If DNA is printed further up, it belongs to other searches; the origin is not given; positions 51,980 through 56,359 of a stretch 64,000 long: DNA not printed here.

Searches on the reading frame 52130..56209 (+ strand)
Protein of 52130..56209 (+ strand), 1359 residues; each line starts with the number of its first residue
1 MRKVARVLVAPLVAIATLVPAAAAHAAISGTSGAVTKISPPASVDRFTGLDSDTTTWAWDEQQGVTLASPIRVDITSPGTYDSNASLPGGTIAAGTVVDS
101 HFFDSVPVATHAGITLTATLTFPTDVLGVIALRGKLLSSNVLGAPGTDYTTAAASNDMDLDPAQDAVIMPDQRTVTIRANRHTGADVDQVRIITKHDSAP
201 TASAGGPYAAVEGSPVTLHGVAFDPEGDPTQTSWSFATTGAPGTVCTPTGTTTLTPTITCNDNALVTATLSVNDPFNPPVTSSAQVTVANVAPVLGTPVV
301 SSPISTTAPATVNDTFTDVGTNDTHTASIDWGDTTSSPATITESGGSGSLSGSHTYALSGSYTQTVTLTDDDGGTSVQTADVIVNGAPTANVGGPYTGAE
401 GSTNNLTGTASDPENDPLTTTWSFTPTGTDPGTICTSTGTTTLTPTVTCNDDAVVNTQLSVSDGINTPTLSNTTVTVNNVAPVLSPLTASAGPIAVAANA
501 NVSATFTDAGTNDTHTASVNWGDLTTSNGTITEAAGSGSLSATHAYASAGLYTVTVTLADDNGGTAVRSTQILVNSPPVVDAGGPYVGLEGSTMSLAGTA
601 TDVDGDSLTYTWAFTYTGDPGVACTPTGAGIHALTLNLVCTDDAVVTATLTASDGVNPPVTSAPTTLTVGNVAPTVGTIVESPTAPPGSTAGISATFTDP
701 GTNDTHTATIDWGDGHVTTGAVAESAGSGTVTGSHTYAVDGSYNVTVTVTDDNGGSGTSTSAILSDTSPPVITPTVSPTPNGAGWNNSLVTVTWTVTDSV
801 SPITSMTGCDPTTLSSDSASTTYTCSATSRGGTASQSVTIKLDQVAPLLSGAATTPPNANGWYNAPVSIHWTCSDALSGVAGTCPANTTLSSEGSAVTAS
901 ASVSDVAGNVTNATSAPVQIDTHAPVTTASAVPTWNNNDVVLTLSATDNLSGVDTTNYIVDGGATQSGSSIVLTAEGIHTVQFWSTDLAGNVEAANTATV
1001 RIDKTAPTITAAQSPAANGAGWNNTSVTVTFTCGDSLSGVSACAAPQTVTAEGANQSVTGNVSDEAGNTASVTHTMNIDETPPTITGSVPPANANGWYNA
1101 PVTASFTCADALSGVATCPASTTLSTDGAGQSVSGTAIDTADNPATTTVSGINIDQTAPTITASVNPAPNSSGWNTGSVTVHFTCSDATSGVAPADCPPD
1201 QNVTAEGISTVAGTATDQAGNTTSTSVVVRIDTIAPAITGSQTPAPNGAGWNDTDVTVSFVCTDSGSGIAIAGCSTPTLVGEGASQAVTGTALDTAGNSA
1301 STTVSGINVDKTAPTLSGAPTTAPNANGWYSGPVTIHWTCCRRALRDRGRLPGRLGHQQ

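Call 10: search_protein_families(library=pfam, proteins=[window:52130-56209:+], max_evalue=0.01)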
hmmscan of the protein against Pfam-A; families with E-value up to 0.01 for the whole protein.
window:52130-56209:+ (1359 aa): 7 families
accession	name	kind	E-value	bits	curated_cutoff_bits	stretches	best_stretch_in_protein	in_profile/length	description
PF18911.6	PKD_4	-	5.1e-29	100.6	27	3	671-761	1-81/85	PKD domain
PF24893.1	DUF7743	-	3.9e-07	30.2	27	0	920-956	2-38/120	Domain of unknown function (DUF7743)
PF00801.26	PKD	-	1.3e-06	28.7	23.5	2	489-568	4-75/80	PKD domain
PF22352.2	K319L-like_PKD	-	1.9e-06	28.2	27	0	687-762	10-81/84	K319L-like, PKD domain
PF19077.6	Big_13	-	8.7e-05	23.4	27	0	702-761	37-96/102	Bacterial Ig-like domain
PF08329.16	ChitinaseA_N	-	0.0027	17.8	21.2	0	500-574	38-107/133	Chitinase A, N-terminal domain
PF21027.3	Sde0182_C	-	0.0099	16.9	27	0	597-616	5-24/83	Cellulose-binding protein Sde0182, C-terminal domain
